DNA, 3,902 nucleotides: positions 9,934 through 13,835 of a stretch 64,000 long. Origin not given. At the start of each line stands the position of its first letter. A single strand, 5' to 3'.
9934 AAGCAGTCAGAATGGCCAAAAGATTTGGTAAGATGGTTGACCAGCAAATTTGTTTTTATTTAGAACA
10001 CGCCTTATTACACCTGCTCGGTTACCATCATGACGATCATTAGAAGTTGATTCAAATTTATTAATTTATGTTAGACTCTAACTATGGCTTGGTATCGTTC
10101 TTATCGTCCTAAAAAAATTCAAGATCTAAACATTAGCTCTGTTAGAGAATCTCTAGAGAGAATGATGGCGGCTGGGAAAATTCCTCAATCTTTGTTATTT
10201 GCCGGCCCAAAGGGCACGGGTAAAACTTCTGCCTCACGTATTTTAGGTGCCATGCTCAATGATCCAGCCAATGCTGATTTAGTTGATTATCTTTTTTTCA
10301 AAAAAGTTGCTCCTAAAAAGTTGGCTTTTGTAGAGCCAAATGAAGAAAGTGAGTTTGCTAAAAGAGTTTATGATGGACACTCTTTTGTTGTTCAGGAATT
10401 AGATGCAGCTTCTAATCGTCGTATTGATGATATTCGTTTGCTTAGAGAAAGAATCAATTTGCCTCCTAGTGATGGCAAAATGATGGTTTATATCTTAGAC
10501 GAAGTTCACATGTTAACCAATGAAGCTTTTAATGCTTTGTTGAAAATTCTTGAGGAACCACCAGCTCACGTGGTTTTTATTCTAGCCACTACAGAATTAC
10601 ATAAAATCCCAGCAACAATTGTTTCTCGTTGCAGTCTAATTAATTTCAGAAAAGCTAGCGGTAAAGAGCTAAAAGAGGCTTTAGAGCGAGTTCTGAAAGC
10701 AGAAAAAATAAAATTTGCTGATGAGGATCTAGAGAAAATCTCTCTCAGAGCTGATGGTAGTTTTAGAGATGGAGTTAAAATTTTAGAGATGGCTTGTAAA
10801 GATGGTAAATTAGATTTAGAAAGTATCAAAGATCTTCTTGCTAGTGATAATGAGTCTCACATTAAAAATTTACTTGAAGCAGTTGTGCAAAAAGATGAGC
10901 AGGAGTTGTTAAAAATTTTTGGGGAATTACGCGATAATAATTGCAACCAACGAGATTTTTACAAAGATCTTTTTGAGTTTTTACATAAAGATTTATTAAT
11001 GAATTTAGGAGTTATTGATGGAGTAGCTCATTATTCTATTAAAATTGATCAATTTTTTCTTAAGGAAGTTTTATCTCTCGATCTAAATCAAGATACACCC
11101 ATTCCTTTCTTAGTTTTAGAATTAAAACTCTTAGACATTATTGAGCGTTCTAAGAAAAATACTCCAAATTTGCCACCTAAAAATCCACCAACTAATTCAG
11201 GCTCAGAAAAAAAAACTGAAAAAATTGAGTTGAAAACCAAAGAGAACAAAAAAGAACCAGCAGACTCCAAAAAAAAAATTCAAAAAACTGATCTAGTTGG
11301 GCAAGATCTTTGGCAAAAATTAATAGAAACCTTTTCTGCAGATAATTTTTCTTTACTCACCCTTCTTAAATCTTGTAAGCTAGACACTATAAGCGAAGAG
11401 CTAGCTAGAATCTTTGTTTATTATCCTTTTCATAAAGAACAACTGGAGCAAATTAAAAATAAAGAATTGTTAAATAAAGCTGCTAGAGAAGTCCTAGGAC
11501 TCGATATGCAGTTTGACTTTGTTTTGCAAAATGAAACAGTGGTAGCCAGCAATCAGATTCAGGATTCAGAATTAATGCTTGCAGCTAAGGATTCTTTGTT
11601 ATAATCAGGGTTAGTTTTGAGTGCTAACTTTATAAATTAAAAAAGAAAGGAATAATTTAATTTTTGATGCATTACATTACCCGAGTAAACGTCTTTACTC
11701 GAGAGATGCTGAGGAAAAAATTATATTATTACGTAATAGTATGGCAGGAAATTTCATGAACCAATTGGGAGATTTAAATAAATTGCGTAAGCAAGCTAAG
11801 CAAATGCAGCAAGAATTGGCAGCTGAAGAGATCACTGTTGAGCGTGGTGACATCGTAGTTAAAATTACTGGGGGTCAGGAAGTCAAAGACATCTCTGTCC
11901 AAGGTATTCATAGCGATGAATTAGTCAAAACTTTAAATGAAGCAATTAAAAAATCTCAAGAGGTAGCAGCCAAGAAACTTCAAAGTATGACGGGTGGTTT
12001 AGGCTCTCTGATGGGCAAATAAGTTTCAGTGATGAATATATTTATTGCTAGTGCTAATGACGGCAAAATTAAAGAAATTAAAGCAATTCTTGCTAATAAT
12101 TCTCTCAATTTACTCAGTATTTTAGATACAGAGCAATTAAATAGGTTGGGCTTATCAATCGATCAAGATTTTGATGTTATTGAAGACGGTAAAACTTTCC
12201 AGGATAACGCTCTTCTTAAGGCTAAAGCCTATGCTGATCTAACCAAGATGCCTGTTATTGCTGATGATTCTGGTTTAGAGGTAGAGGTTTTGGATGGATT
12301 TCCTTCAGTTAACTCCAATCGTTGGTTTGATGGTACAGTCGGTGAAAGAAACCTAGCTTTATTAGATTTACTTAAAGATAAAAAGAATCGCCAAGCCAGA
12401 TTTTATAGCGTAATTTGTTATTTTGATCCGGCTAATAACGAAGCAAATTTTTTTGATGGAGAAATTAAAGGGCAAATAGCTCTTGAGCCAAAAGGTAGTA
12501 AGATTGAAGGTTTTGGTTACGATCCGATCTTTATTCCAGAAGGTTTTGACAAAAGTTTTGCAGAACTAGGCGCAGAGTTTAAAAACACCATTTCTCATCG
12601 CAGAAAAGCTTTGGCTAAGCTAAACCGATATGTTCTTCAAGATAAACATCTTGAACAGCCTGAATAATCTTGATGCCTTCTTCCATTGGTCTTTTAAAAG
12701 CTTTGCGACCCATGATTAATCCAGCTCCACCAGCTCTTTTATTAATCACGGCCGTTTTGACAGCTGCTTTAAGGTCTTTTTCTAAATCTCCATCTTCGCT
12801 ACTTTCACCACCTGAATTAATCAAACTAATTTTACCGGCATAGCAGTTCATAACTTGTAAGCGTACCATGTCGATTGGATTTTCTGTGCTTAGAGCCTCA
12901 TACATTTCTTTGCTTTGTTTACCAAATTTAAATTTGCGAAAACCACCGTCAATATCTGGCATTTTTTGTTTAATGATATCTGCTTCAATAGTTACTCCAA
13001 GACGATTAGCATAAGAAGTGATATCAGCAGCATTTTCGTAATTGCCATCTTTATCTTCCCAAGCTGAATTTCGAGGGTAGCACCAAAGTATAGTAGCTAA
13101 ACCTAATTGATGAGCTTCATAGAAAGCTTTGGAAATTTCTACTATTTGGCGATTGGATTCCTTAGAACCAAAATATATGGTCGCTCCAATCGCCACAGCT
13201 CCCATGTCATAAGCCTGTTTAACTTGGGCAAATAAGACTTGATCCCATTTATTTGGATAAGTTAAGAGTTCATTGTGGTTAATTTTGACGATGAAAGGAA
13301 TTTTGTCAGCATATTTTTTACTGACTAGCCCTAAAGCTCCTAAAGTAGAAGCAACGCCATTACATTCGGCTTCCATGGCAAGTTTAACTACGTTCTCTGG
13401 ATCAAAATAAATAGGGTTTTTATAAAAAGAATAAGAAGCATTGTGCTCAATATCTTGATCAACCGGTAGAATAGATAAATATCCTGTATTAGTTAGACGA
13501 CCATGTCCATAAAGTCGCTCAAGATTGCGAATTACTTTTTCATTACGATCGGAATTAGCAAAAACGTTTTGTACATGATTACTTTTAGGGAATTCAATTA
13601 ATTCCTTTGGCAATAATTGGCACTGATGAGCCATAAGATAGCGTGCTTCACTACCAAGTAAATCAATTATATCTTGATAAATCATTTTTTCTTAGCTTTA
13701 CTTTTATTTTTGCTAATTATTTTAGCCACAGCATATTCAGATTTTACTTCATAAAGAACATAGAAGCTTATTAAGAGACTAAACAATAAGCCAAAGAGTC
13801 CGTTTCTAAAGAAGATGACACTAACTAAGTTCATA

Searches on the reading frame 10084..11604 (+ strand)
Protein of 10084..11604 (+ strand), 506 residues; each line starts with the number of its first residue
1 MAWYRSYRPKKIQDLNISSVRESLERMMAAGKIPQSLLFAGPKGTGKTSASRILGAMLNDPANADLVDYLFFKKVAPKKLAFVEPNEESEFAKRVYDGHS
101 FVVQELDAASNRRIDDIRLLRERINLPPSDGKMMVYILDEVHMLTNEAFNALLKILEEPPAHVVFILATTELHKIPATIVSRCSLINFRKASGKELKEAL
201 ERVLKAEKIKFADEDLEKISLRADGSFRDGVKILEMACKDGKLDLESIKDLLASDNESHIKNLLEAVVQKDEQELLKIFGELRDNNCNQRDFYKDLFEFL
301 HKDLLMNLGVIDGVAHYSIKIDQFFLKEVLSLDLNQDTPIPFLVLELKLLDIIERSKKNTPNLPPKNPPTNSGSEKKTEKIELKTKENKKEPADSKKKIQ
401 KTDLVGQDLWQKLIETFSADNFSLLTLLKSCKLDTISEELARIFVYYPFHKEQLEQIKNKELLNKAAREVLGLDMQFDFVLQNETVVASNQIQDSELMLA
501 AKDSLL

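Call 75: search_protein_families(library=pfam, proteins=[window:10084-11604:+], max_evalue=0.001)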
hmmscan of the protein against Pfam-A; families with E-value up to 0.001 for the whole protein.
window:10084-11604:+ (506 aa): 5 families
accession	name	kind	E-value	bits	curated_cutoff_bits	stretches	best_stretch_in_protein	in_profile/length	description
PF13177.12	DNA_pol3_delta2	-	7.8e-29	101.2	27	1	21-190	6-159/161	DNA polymerase III, delta subunit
PF00004.35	AAA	-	7.6e-09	36.6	21.2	1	37-185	1-125/131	ATPase family associated with various cellular activities (AAA)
PF13401.12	AAA_22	-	9.3e-08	32.9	27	1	35-172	6-126/130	AAA domain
PF07728.20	AAA_5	-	1.8e-05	25.2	22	1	37-162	2-96/139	AAA domain (dynein-related subfamily)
PF22608.2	DNAX_ATPase_lid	-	2e-05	24.7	27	1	197-235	3-41/49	DNA polymerase III clamp loader subunit, ATPase lid domain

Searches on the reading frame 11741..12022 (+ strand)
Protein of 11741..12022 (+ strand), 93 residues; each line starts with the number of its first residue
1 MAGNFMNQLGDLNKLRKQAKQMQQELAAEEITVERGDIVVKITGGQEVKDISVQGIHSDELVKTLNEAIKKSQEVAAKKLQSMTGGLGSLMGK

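Call 75: search_protein_families(library=pfam, proteins=[window:11741-12022:+], max_evalue=0.001)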
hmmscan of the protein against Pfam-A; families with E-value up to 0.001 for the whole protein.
window:11741-12022:+ (93 aa): 1 family
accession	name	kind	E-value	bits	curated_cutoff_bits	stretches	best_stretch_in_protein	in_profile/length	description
PF02575.21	YbaB_DNA_bd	-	4.8e-10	39.9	25.5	1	12-87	4-90/91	YbaB/EbfC DNA-binding family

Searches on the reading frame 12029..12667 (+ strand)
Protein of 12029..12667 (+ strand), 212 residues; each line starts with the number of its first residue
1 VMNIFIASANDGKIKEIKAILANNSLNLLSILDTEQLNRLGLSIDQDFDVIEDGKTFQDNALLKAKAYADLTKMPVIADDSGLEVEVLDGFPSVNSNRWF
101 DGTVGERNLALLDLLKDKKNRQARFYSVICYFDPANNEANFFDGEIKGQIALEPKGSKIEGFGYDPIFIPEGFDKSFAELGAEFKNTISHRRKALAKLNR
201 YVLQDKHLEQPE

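Call 75: search_protein_families(library=pfam, proteins=[window:12029-12667:+], max_evalue=0.001)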
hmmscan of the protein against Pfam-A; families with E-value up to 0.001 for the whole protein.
window:12029-12667:+ (212 aa): 1 family
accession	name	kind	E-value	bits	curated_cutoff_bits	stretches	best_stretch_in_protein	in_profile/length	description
PF01725.21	Ham1p_like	-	8.1e-56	189.3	22.5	1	4-200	1-185/186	Ham1 family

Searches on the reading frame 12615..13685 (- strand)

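Call 75: search_protein_families(library=pfam, proteins=[window:12615-13685:-], max_evalue=0.001)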
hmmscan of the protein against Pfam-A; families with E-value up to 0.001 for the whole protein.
window:12615-13685:- (356 aa): 1 family
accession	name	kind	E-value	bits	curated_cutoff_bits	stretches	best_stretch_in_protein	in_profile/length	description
PF01791.15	DeoC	-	7.4e-54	183.2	23.8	1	71-331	2-228/229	DeoC/LacD family aldolase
